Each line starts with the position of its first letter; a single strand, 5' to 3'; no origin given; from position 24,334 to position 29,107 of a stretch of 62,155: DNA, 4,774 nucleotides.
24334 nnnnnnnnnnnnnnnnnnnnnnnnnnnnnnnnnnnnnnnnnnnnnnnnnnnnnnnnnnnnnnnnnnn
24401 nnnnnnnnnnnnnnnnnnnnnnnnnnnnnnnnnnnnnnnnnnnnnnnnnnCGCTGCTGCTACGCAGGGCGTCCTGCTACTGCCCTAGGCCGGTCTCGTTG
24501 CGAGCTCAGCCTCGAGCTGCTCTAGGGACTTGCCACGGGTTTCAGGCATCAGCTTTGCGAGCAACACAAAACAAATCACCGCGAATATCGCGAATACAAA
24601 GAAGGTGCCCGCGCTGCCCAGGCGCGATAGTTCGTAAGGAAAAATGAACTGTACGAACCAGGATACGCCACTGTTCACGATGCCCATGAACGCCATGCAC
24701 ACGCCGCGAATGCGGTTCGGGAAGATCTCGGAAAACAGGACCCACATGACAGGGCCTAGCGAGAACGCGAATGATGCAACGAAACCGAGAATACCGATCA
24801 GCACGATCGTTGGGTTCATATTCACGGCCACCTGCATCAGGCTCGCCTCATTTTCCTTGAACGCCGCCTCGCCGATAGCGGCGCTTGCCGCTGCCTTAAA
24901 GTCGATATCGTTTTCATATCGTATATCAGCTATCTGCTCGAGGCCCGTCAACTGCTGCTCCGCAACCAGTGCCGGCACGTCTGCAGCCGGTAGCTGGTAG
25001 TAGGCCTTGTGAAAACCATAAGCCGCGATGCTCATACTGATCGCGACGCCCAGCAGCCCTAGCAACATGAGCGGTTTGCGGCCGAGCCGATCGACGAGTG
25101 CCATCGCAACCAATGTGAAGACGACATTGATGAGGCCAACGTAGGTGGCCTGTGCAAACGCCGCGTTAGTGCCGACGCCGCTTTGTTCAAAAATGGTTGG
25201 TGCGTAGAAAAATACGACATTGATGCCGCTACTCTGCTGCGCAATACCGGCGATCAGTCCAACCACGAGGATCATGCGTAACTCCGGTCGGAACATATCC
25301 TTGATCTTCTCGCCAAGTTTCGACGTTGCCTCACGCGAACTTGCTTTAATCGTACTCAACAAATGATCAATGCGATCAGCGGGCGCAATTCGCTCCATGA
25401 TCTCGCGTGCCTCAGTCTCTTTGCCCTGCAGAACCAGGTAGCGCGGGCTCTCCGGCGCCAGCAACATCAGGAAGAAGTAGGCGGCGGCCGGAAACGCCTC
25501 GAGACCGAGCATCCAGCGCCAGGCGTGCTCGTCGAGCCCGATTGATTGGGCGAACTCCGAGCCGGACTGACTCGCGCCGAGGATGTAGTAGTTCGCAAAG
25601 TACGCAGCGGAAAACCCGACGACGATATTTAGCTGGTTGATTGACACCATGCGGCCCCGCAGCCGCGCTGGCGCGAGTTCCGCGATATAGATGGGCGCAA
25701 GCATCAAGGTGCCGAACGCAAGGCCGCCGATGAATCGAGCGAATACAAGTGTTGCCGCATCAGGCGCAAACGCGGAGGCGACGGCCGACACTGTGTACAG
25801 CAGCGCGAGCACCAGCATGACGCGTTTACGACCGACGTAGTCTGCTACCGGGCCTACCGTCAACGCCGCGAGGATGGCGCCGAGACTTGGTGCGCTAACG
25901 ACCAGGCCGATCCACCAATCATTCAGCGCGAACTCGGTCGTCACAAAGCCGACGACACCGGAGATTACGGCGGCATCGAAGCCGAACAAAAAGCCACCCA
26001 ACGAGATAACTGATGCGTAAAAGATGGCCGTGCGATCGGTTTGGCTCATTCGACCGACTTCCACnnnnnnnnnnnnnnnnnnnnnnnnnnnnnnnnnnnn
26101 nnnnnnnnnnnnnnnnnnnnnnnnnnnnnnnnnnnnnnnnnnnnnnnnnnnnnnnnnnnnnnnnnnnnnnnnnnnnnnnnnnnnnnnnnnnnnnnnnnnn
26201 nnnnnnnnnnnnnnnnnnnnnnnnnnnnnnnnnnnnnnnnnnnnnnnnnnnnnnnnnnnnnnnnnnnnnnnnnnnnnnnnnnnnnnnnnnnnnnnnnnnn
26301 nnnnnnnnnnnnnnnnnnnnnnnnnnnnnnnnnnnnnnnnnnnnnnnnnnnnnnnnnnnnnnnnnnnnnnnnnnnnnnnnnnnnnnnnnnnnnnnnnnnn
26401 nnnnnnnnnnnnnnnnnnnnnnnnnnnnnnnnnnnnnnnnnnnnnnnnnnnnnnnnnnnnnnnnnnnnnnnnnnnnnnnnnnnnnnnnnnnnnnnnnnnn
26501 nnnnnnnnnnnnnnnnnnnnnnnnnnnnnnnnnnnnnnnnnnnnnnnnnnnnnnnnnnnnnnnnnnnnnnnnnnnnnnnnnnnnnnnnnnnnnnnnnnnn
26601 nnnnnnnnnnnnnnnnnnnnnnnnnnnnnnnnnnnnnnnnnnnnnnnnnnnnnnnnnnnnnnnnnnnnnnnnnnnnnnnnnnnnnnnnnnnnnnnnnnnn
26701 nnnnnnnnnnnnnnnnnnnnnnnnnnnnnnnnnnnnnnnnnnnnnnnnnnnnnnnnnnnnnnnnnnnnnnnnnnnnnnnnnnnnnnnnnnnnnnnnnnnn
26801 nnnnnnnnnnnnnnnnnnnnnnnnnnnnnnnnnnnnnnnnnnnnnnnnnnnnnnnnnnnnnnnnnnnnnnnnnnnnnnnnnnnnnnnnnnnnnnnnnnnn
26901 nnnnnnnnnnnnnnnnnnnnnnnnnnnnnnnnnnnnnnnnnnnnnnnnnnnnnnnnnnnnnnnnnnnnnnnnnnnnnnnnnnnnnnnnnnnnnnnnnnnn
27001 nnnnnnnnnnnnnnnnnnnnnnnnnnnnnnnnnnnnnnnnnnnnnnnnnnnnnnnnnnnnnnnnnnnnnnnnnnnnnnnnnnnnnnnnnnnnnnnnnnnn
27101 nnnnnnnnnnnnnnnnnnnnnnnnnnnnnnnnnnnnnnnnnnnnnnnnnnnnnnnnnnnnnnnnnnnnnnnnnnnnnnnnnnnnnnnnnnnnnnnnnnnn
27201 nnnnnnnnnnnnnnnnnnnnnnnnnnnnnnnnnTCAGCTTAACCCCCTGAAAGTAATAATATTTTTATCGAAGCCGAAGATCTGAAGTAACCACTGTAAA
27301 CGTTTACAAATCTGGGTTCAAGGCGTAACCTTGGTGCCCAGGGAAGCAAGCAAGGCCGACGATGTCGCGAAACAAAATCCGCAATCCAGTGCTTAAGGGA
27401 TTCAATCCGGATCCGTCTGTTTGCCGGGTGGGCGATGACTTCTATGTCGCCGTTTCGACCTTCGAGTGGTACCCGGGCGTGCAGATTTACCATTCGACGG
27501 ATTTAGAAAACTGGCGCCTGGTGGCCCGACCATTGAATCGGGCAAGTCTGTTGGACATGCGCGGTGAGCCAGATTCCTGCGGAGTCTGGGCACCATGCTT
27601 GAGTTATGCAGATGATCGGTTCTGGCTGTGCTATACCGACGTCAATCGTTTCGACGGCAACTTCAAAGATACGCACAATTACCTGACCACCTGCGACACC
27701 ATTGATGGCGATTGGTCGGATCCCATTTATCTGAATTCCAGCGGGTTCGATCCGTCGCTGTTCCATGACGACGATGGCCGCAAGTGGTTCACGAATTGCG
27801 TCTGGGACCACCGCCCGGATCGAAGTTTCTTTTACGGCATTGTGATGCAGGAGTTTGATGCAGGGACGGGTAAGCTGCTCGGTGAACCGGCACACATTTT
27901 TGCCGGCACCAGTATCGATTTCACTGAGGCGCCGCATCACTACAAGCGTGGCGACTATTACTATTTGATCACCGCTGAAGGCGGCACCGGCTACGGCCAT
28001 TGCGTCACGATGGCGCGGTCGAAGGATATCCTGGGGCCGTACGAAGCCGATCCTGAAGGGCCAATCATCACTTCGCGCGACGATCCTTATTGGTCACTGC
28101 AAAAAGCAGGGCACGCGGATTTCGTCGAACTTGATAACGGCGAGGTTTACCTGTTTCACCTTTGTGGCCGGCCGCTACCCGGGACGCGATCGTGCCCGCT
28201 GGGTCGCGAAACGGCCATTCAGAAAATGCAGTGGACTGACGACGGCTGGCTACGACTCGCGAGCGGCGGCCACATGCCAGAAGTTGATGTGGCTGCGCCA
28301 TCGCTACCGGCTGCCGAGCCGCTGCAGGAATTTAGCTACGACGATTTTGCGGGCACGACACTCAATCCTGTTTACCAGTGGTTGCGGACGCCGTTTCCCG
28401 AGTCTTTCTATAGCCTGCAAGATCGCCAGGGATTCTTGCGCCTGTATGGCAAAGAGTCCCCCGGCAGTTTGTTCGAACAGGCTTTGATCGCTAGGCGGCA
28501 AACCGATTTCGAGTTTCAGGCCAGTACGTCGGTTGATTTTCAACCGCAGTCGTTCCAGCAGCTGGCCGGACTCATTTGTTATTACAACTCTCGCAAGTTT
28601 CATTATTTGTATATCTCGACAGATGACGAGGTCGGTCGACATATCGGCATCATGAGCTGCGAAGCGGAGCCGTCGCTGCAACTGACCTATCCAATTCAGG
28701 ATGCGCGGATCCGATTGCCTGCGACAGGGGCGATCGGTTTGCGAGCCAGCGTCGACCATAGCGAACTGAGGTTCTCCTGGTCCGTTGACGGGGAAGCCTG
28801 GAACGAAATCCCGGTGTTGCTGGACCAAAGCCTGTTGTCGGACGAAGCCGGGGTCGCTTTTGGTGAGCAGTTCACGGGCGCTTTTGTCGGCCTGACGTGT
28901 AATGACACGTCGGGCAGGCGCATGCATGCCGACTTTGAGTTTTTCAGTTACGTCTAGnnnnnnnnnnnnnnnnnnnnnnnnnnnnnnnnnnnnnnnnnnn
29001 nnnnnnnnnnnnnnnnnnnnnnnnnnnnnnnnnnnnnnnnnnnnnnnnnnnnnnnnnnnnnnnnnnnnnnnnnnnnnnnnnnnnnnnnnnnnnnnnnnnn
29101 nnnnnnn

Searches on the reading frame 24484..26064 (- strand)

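Call 84: search_protein_families(library=pfam, proteins=[window:24484-26064:-], max_evalue=0.00001)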
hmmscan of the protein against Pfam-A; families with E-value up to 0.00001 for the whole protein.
window:24484-26064:- (526 aa): 2 families
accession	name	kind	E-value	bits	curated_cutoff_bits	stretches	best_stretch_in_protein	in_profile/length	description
PF00083.30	Sugar_tr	-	2.6e-96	323.7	22.3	2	18-348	3-335/452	Sugar (and other) transporter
PF07690.21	MFS_1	-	7.1e-34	117.7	33.4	1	21-349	2-287/347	Major Facilitator Superfamily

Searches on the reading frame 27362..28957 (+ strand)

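Call 73: search_protein_families(library=pfam, proteins=[window:27362-28957:+], max_evalue=0.00001)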
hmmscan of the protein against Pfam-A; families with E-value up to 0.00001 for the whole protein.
window:27362-28957:+ (531 aa): 2 families
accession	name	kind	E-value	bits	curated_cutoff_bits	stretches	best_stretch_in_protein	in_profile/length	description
PF04616.20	Glyco_hydro_43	-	1e-99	334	32.2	1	6-297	1-288/288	Glycosyl hydrolases family 43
PF17851.8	GH43_C2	-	2.6e-59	200.8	22.7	1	327-530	2-202/203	Beta xylosidase C-terminal Concanavalin A-like domain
